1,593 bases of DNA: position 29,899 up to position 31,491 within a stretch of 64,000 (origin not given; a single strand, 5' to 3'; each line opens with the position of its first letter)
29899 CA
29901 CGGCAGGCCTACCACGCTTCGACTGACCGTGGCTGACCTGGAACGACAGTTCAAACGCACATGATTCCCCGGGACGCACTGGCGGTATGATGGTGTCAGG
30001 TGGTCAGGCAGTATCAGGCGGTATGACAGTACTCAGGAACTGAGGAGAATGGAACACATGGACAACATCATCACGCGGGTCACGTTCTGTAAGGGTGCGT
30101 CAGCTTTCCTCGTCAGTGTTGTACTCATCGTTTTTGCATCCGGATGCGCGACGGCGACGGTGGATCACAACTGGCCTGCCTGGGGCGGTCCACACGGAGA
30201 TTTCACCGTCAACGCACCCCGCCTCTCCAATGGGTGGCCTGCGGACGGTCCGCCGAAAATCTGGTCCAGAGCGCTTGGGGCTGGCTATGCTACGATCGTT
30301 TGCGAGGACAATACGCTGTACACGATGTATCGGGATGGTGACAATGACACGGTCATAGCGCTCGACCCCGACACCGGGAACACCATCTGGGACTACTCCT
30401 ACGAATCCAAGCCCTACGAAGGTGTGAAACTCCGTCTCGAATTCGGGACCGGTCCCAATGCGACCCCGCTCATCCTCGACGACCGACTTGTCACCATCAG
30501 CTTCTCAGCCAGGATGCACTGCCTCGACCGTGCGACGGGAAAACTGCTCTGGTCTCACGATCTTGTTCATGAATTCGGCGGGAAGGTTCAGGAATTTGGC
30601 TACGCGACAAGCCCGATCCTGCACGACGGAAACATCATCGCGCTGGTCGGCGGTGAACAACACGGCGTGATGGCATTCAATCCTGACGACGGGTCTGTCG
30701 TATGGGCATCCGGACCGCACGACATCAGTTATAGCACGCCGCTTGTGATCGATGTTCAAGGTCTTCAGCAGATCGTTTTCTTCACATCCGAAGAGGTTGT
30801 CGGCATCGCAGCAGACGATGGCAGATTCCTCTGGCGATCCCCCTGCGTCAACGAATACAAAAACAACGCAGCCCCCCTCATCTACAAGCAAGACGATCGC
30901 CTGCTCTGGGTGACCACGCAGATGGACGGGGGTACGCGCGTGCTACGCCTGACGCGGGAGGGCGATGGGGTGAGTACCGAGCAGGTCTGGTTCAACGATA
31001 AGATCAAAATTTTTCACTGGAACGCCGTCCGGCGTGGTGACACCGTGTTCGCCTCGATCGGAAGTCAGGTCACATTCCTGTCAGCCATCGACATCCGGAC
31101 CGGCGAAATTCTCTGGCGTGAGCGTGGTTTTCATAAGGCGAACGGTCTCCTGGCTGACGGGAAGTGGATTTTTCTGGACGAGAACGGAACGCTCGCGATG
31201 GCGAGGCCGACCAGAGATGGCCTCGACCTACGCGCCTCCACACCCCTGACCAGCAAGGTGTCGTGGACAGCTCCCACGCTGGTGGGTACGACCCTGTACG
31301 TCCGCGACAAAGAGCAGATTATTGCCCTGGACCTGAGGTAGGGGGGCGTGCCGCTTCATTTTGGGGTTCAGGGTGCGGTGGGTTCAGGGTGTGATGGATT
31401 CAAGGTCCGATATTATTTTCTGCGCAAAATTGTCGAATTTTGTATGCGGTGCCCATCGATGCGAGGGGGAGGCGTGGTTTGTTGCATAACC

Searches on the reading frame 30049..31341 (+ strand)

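Call 19: search_protein_families(library=ncbifam, max_evalue=0.00001, proteins=[window:30049-31341:+])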
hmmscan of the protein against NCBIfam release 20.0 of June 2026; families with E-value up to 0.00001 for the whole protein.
window:30049-31341:+ (430 aa): 5 families
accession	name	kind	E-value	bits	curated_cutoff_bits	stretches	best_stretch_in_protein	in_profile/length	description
NF008351.0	PRK11138.1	equivalog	1.1e-16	60.4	423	0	139-263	64-185/394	outer membrane protein assembly factor BamB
TIGR03300.1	assembly_YfgL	equivalog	1.5e-16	60.1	285.2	0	138-172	235-269/377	outer membrane protein assembly factor BamB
TIGR03075.1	PQQ_enz_alc_DH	subfamily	5e-11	41.9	480.05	1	92-220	71-196/530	PQQ-dependent dehydrogenase, methanol/ethanol family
TIGR04528.1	acido_non_PQQ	subfamily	5.2e-11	42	650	0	153-248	400-486/493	acido-empty-quinoprotein group A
NF041516.1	PA2928_fam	subfamily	2.9e-06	26.9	70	0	137-219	56-125/376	PA2928 family protein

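Call 57: search_protein_families(library=pfam, max_evalue=0.001, proteins=[window:30049-31341:+])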
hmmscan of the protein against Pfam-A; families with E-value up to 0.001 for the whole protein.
window:30049-31341:+ (430 aa): 4 families
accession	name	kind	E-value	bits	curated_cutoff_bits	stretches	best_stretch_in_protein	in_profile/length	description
PF13360.13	PQQ_2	-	4.5e-28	98.9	27.6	2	99-268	2-147/233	Outer membrane protein assembly factor BamB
PF01011.28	PQQ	-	3.5e-12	46.3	26.7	0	87-121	57-88/595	Glucose/ethanol/alcohol dehydrogenase, beta-propeller domain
PF13570.13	Beta-prop_ACSF4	-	5.4e-11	42.9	133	1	137-290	6-153/329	Beta-alanine-activating enzyme, beta-propeller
PF25293.1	Beta-prop_EMC1_N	-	2.2e-07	31.2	34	1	159-312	46-194/219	EMC1 N-terminal beta-propeller domain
